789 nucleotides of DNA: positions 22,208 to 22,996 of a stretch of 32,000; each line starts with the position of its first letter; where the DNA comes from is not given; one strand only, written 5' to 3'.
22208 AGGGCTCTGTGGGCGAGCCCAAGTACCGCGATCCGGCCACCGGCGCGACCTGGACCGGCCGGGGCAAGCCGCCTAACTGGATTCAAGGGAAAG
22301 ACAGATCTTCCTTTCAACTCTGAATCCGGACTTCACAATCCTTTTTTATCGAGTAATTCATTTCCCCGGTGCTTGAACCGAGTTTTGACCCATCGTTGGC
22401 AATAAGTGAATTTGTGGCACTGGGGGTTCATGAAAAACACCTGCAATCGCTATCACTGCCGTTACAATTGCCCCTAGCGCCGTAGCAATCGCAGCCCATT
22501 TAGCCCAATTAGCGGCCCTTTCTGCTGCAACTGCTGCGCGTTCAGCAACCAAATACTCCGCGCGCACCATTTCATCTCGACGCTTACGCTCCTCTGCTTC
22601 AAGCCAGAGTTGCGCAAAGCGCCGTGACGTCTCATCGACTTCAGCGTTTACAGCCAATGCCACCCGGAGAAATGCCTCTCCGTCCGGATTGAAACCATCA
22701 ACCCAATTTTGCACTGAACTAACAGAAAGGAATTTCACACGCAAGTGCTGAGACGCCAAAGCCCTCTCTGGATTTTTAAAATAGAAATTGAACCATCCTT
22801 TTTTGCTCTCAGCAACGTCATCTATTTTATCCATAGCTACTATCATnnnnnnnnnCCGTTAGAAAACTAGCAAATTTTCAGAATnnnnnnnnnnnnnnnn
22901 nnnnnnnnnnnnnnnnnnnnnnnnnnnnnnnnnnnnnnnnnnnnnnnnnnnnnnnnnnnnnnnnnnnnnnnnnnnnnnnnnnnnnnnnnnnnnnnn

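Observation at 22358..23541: AT-rich antisense two-gene membrane-protein cassette inside the early-left operon: candidate novel prophage exclusion or defence module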

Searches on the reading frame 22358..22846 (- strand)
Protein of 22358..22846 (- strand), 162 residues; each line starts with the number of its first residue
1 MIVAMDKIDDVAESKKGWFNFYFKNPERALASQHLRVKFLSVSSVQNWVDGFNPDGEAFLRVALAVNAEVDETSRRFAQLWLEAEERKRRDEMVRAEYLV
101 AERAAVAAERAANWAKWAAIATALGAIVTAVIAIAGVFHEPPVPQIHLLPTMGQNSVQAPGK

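Call 3: search_protein_families(library=pfam, proteins=[window:22358-22846:-], max_evalue=1)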
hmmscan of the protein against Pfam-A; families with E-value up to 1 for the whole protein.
window:22358-22846:- (162 aa): 0 families

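Call 4: search_protein_families(library=padloc, proteins=[window:22358-22846:-], max_evalue=1)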
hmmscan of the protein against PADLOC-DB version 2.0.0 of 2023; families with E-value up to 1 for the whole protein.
window:22358-22846:- (162 aa): 0 families
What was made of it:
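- On Any catalogued defence system (PADLOC-DB 2.0): No families matched A, B or the HNH protein at E up to 1 (call 4).
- There is no match to RexA or RexB, or to any PADLOC model (call 4). No defence homology was found (call 4).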

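Call 5: search_protein_families(library=phrogs, proteins=[window:22358-22846:-], max_evalue=1)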
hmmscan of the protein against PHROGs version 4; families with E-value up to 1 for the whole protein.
window:22358-22846:- (162 aa): 1 family
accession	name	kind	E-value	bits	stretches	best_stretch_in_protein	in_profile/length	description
phrog_1009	-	unknown function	0.16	13.1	1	113-135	7-29/103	-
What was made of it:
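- On RexAB-like two-gene abortive infection system: PADLOC, Pfam and PHROGs gave no hit (calls 3-5).
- Closest known: Lambda RexAB and the lambda/P22 SieB abortive-infection genes. Different: No Pfam, PHROG or PADLOC match to Rex or SieB was found (calls 3-5).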

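Call 8: search_dna_similar(query=window:22358-22846:-, collection=phages, mode=protein, max_evalue=0.01)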
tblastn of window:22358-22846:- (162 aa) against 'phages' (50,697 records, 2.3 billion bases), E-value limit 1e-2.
No match.

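Call 10: find_homologous_proteins(query=window:22358-22846:-, max_evalue=0.01)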
Query window:22358-22846:- (162 aa): 1 proteins with E <= 0.01 among 751 candidates.
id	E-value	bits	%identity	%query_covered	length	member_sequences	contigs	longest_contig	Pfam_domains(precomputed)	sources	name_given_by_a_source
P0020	4.0e-100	350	100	100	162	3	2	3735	-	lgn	-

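Call 11: find_encoding_contigs(protein=P0020, flank=5000)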
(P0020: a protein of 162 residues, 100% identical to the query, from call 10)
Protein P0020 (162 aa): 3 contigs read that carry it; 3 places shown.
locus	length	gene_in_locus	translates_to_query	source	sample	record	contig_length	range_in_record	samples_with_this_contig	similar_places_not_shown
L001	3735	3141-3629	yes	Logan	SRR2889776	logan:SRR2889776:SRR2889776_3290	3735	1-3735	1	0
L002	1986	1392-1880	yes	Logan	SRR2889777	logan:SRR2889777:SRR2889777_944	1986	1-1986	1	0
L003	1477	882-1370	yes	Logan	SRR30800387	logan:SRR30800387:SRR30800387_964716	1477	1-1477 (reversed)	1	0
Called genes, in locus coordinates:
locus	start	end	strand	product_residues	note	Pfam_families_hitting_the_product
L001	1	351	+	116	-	?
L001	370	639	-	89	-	PF11112:PyocinActivator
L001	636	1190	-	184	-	-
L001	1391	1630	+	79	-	-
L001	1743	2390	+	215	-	-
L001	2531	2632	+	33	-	-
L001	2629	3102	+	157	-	-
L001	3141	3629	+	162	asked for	-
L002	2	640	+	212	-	?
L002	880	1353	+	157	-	-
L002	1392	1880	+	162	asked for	-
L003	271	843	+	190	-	-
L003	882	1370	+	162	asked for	-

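Call 28: search_protein_representatives(protein=window:22358-22846:-)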
Query: 162 residues. Proteins with E-value up to 0.001 (for the whole library): 39; up to 1e-10: 12; up to 1e-30: 2. The best 39 are listed.
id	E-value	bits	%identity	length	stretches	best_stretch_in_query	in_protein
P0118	2.6e-35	137.9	48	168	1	11-153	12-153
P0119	1.0e-33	132.7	49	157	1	17-153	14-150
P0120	2.2e-28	115.4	43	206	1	2-152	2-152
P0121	5.3e-23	97.9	41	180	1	13-141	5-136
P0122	1.4e-19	86.8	36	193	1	16-151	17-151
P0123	4.6e-19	85.1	37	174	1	6-153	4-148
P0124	4.9e-16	75.3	40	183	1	13-152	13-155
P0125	1.8e-15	73.5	30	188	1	12-157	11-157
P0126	7.9e-15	71.4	33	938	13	111-161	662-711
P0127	2.0e-14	70.0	36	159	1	17-140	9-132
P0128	1.3e-13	67.4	31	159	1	14-142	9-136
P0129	6.9e-11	58.6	36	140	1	22-136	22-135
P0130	1.1e-10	57.9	39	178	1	30-148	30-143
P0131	9.2e-10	54.9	41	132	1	38-133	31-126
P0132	3.1e-08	50.0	38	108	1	39-138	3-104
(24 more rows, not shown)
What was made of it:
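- B family: 39 hits at E below 1e-3 and 12 below 1e-10 (call 28).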

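Call 35: search_protein_families(library=pfam, alignment_id=A2, max_evalue=1)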
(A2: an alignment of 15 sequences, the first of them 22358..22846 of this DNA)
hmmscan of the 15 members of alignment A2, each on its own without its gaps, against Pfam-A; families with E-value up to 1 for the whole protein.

A. member 1, window:22358-22846:- (162 aa): 0 families

B. families by the number of members that match (of 15 scanned): 9 families
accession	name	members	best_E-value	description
PF02515.22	CoA_transf_3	2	0.03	CoA-transferase family III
PF24704.1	DUF7667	1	0.088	Family of unknown function (DUF7667)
PF18042.7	ORF_12_N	1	0.088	ORF 12 gene product N-terminal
PF12026.14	CAS_C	1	0.1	Crk-Associated Substrate C-terminal domain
PF01963.22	TraB_PrgY_gumN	1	0.1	TraB/PrgY/gumN family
PF03934.19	T2SSK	1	0.12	Type II secretion system (T2SS), protein K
PF05648.19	PEX11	1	0.14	Peroxisomal biogenesis factor 11 (PEX11)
PF22529.2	DUF7001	1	0.18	Family of unknown function (DUF7001)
PF12083.13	DUF3560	1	0.21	Domain of unknown function (DUF3560)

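Call 36: find_encoding_contigs(protein=P0118, flank=8000, max_places=4)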
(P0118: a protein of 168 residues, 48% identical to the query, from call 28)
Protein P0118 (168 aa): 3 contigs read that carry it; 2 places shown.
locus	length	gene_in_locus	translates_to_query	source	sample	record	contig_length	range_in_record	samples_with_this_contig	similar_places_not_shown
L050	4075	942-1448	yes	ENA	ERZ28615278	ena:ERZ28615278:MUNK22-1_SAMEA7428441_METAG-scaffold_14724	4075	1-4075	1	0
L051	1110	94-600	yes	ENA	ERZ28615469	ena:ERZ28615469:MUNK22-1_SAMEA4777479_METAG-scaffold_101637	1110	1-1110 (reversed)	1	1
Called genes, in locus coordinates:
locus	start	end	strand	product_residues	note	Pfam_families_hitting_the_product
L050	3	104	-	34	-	?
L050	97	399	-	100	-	-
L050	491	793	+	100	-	-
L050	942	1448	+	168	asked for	-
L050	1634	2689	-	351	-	PF03837:RecT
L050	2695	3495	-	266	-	PF09588:YqaJ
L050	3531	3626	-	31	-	-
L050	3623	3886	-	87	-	-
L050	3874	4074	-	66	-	?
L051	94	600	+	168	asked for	-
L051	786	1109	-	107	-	?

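Call 37: list_cluster_members(proteins=[P0118, P0119, P0120, P0121, P0122, P0123, P0124, P0125, P0127, P0128])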
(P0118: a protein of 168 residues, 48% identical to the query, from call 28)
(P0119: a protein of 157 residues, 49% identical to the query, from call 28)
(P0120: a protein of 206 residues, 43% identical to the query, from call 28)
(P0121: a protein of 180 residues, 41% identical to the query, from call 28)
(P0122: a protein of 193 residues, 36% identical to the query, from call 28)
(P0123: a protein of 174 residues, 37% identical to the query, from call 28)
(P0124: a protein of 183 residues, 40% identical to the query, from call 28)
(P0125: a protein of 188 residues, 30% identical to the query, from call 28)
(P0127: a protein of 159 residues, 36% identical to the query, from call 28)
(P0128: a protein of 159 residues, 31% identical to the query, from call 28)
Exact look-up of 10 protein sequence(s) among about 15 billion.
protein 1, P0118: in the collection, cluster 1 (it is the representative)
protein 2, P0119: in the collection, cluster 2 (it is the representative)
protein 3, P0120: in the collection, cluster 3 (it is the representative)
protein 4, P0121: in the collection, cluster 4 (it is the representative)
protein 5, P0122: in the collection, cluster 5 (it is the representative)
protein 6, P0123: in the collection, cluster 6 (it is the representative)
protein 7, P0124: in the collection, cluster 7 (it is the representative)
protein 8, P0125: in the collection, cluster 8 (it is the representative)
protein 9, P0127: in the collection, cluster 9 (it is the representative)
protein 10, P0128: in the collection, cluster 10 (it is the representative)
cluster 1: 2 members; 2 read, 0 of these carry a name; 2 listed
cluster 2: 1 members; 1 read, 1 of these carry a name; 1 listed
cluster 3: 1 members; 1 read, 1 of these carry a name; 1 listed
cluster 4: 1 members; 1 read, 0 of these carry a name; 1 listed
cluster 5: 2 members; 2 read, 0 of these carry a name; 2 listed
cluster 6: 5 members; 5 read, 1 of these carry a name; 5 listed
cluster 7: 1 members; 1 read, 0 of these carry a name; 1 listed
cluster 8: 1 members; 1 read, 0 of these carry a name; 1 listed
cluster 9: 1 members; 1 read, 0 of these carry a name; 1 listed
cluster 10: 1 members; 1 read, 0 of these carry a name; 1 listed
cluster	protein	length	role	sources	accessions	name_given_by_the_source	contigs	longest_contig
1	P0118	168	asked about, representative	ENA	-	-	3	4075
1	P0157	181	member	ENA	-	-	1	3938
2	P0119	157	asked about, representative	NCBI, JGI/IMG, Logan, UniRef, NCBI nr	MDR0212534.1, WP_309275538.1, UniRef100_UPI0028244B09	MAG: hypothetical protein LBJ15_00845 [Comamonas sp.] | hypothetical protein | hypothetical protein n=1 Tax=Comamonas sp. TaxID=34028 RepID=UPI0028244B09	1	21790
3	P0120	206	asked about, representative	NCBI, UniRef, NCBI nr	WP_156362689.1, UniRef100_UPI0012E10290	hypothetical protein [Xylophilus sp. Leaf220] | hypothetical protein n=1 Tax=Xylophilus sp. Leaf220 TaxID=1735686 RepID=UPI0012E10290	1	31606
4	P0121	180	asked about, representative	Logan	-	-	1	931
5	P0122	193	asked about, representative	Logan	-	-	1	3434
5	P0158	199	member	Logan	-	-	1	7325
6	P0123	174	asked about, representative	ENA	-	-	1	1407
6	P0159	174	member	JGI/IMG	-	hypothetical protein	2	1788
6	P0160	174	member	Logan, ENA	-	-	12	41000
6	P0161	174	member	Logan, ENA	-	-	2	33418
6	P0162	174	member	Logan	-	-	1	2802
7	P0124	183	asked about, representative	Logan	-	-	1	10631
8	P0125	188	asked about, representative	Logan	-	-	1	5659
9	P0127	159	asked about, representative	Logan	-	-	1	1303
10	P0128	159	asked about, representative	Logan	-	-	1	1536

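Call 38: find_encoding_contigs(protein=P0119, flank=8000, max_places=2)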
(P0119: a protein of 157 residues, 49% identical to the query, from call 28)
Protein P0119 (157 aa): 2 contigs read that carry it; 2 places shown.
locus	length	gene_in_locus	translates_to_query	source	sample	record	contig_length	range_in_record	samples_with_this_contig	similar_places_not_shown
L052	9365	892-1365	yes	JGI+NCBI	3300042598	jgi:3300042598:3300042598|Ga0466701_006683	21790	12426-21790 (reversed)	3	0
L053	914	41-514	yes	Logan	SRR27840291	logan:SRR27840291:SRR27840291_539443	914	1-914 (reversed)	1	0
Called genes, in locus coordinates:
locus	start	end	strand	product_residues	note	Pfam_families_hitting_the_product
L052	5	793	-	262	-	-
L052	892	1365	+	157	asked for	-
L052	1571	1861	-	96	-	-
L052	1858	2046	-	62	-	-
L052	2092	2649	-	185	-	-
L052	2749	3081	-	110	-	-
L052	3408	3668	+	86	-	-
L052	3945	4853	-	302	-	PF09339:HTH_IclR (faint), PF13384:HTH_23 (faint), PF16365:EutK_C (faint), PF24001:DUF7317 (faint), PF13412:HTH_24 (faint)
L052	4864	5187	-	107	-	-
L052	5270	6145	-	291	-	PF10065:DUF2303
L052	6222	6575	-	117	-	PF27127:YfdP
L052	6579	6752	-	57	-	-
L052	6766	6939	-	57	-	-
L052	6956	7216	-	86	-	-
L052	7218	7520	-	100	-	-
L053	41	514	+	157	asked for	-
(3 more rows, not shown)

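Call 39: find_encoding_contigs(protein=P0120, flank=8000, max_places=2)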
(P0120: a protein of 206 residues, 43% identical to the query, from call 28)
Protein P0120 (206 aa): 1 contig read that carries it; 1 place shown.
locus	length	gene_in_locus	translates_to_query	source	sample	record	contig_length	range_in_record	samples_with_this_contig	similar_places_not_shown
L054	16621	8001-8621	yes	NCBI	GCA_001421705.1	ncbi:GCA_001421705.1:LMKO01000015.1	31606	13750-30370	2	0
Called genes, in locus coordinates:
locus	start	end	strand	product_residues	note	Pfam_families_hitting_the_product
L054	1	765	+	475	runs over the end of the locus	PF01029:NusB (weak), PF22458:RsmF-B_ferredox, PF01189:Methyltr_RsmB-F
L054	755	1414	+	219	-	PF14334:DUF4390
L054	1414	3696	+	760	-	PF00672:HAMP, PF00989:PAS (faint), PF12860:PAS_7 (faint), PF00512:HisKA, PF02518:HATPase_c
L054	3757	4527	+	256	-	PF00072:Response_reg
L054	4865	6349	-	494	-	PF04326:SLFN_AlbA_2, PF13749:HATPase_c_4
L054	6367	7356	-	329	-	PF00589:Phage_integrase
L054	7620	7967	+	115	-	-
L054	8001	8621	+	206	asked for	-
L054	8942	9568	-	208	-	PF01966:HD (faint)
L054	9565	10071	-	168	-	-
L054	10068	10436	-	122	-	-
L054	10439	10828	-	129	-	-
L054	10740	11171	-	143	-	-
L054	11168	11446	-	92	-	-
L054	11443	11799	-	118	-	-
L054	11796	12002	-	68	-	-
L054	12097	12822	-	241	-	PF00717:Peptidase_S24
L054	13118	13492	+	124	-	-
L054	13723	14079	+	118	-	PF06892:Phage_CP76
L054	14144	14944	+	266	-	-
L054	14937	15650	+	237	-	PF20081:DUF6475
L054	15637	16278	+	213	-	-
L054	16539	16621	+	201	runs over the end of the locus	-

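Call 40: find_encoding_contigs(protein=P0160, flank=8000, max_places=2)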
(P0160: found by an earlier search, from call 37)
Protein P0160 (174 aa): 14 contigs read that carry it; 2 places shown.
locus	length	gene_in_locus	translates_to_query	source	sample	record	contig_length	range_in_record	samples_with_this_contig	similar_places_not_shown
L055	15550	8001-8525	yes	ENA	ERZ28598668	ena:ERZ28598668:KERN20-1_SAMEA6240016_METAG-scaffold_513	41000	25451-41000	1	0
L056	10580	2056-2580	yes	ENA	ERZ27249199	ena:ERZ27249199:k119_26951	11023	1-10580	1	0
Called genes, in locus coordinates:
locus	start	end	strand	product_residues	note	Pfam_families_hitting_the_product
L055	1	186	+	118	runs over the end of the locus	-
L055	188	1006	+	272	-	-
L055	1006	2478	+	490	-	-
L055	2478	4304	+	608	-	-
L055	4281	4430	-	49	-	-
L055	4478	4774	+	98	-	-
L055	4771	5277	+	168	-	PF05838:Glyco_hydro_108, PF09374:PG_binding_3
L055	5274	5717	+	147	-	PF11351:GTA_holin_3TM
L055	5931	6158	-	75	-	-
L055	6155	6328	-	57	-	-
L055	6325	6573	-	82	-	PF04448:DUF551 (weak)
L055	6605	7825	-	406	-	PF14354:Lar_restr_allev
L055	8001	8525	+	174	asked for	-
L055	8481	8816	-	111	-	-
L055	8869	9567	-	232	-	-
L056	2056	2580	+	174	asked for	-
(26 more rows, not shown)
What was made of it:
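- On RexAB-like two-gene abortive infection system: B is solo or has other partners (calls 36, 38-40).
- B homologues are also antisense next to RecT/YqaJ or integrase (calls 36, 38-40).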

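Call 41: predict_structure(alignment_id=A2)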
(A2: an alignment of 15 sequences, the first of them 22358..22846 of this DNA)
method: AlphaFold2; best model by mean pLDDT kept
length: 162 residues; sequences in the alignment: 15
mean_pLDDT: 80.8   pTM: 0.52
mean pLDDT of the five models: 80.8, 78.3, 77.3, 76.7, 73.8
residues with pLDDT >= 90: 82; 70-90: 31; 50-70: 40; < 50: 9
segments of 3 or more residues with pLDDT < 50: 1-7
pLDDT, mean of each block of 10 residues (from residue 1): 44 56 65 76 94 90 81 93 96 96 95 93 93 90 77 57 57
secondary structure, 60 per line:
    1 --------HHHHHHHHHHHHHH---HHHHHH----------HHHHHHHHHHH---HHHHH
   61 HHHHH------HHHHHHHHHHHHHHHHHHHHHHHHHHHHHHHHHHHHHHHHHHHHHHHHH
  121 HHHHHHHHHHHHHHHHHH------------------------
elements in order: H9-22 H26-31 H42-52 H56-65 H72-138
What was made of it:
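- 22433..22498 (-): Predicted C-terminal TM helix of B (about residues 117-138), followed by a Pro-rich tail. The AF2 helix spans 72-138 (call 41).
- Checked: B (pLDDT 80.8, call 41): a small helical N-domain, then a 67-residue helix ending in a C-terminal TM segment.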

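Call 51: fold_search(model_id=the predicted structure, library=pdb)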
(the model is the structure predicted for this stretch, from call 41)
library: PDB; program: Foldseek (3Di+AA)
matches with E <= 10: 18; with E <= 0.001: 0
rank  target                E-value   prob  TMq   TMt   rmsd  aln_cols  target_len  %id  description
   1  6sg9_DH               4.7e+00  0.07  0.24  0.10   5.8        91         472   12  Head domain of the mt-SSU assemblosome from Trypanosoma brucei (released 2019-09-18)
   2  3fhk_A                6.1e+00  0.04  0.12  0.13   7.2        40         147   10  Crystal structure of APC1446, B.subtilis YphP disulfide isomerase (released 2009-09-01)
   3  2yw6_A                6.5e+00  0.06  0.18  0.20   8.6        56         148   16  Structural studies of N terminal deletion mutant of Dps from Mycobacterium smegmatis (released 2007-07-17)
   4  8cf5_Ee               6.9e+00  0.04  0.20  0.20   6.4        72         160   12  Translocation intermediate 1 (TI-1) of 80S S. cerevisiae ribosome with ligands and eEF2 in the presence of sordarin (released 2023-09-20)
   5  3wre                  6.9e+00  0.03  0.17  0.06   7.6        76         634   12  The crystal structure of native HypBA1 from Bifidobacterium longum JCM 1217 (released 2014-09-03)
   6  6k3o_A                7.4e+00  0.06  0.19  0.20  10.3        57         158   24  Cryo-EM structure of Apo-bacterioferritin from Streptomyces coelicolor (released 2021-02-03)
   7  6kzg_B                7.4e+00  0.04  0.18  0.13   4.3        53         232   13  14-3-3 protein in Complex with CIC S301 phosphorylated peptide (released 2020-09-30)
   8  7pva_B                7.4e+00  0.04  0.15  0.05  13.2        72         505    8  1.9 Angstrom crystal structure of dimeric PorX, co-crystallized in the presence of zinc (released 2022-12-14)
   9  2aam_A                7.4e+00  0.02  0.13  0.08   8.7        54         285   13  Crystal structure of a putative glycosidase (tm1410) from thermotoga maritima at 2.20 A resolution (released 2005-07-26)
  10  7pnt_4                7.9e+00  0.08  0.21  0.07   5.1        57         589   19  Assembly intermediate of mouse mitochondrial ribosome small subunit without mS37 in complex with RbfA and Tfb1m (released 2022-06-15)
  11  6lkp_A                7.9e+00  0.03  0.15  0.14   9.4        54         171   17  Crystal structure of Dps1 from the thermophilic non-heterocystous filamentous cyanobacterium Thermoleptolyngbya sp. O- (released 2020-03-25)
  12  6cp3_Y                7.9e+00  0.02  0.16  0.14  12.2        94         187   11  Monomer yeast ATP synthase (F1Fo) reconstituted in nanodisc with inhibitor of oligomycin bound. (released 2018-04-11)
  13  3fhk_D                7.9e+00  0.02  0.12  0.13   6.7        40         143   12  Crystal structure of APC1446, B.subtilis YphP disulfide isomerase (released 2009-09-01)
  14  7nhk_u                8.4e+00  0.03  0.17  0.29  14.0        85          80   10  LsaA, an antibiotic resistance ABCF, in complex with 70S ribosome from Enterococcus faecalis (released 2021-05-05)
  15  3eab_F                9.0e+00  0.01  0.11  0.18  15.5        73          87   19  Crystal structure of Spastin MIT in complex with ESCRT III (released 2008-11-11)
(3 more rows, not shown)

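Call 58: search_protein_families(library=padloc, proteins=[L058:8222-8956:-, L058:9153-9437:-, L058:7872-8120:-, L054:7620-7967:+, L050:491-793:+, L060:8839-9234:+, L060:9237-9737:+], max_evalue=0.1)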
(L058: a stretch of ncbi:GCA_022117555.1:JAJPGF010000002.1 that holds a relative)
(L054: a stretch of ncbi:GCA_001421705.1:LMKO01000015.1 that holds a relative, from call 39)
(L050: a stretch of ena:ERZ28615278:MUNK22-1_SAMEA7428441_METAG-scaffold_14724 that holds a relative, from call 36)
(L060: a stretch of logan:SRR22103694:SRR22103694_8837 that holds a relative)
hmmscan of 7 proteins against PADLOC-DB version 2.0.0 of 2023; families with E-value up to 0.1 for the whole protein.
L058:8222-8956:- (244 aa): 0 families

L058:9153-9437:- (94 aa): 0 families

L058:7872-8120:- (82 aa): 0 families

L054:7620-7967:+ (115 aa): 0 families

L050:491-793:+ (100 aa): 0 families

L060:8839-9234:+ (131 aa): 0 families

L060:9237-9737:+ (166 aa): 1 family
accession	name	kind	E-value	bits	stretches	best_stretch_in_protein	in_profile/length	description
PDLC01940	CARF8--CARF_CSX16_TM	-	0.0063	13.6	1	25-75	234-279/390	-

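Call 59: search_protein_families(library=pfam, proteins=[L058:8222-8956:-, L058:9153-9437:-, L058:7872-8120:-, L054:7620-7967:+, L050:491-793:+, L060:8839-9234:+, L060:9237-9737:+, L060:8621-8842:+], max_evalue=0.1)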
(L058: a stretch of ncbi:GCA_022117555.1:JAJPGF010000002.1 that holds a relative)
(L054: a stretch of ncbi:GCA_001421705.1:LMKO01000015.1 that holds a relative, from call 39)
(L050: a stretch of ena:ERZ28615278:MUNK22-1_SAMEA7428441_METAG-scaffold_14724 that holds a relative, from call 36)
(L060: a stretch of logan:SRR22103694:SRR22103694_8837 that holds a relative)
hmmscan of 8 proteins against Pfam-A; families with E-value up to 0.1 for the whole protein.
L058:8222-8956:- (244 aa): 0 families

L058:9153-9437:- (94 aa): 0 families

L058:7872-8120:- (82 aa): 0 families

L054:7620-7967:+ (115 aa): 1 family
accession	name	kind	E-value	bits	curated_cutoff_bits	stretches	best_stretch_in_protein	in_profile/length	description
PF05402.18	PqqD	-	0.088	13.6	23.4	0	84-107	26-48/67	Coenzyme PQQ synthesis protein D (PqqD)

L050:491-793:+ (100 aa): 1 family
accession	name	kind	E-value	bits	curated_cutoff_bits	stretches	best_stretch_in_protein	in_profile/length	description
PF11916.13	Vac14_Fig4_bd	-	0.016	15.2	25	1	23-95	22-92/179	Vacuolar protein 14 C-terminal Fig4p binding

L060:8839-9234:+ (131 aa): 0 families

L060:9237-9737:+ (166 aa): 0 families

L060:8621-8842:+ (73 aa): 0 families

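Call 61: search_solved_structures(query=A2, max_evalue=10)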
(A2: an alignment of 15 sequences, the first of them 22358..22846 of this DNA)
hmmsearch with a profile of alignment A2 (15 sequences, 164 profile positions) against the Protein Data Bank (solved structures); distinct sequences matched with E-value up to 10: 1.
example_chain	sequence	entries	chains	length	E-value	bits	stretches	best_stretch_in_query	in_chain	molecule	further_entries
6ryr_W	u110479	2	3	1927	3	10.8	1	113-156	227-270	Chromodomain-helicase-DNA-binding protein 4,Chromodomain-helicase-DNA-binding protein 4,Ch | Chromodomain-helicase-DNA-binding protein 4,CHD4,Chromodomain-helic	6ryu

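Call 78: search_protein_families(library=phrogs, proteins=[P0118, P0120, P0160], max_evalue=0.01)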
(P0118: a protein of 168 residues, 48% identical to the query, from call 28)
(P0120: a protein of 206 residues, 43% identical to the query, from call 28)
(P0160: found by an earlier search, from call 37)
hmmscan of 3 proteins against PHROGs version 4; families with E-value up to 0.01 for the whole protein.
P0118 (168 aa): 0 families

P0120 (206 aa): 0 families

P0160 (174 aa): 0 families

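Call 79: search_protein_families(library=ncbifam, proteins=[window:22358-22846:-, P0118, P0120], max_evalue=0.1)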
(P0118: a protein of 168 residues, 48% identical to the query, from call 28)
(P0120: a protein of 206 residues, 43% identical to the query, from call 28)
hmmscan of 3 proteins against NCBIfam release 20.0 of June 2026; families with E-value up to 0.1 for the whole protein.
window:22358-22846:- (162 aa): 0 families

P0118 (168 aa): 1 family
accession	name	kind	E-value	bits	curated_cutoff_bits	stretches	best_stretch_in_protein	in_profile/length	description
NF008125.0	PRK10873.1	equivalog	0.027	14.9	162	1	94-141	47-94/131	hypothetical protein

P0120 (206 aa): 0 families
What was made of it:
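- No TA family match was found (calls 3, 4, 79).
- Tried and rejected: Profile searches of A and B: Pfam, PADLOC, PHROGs and NCBIfam gave nothing (calls 3-5, 79).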
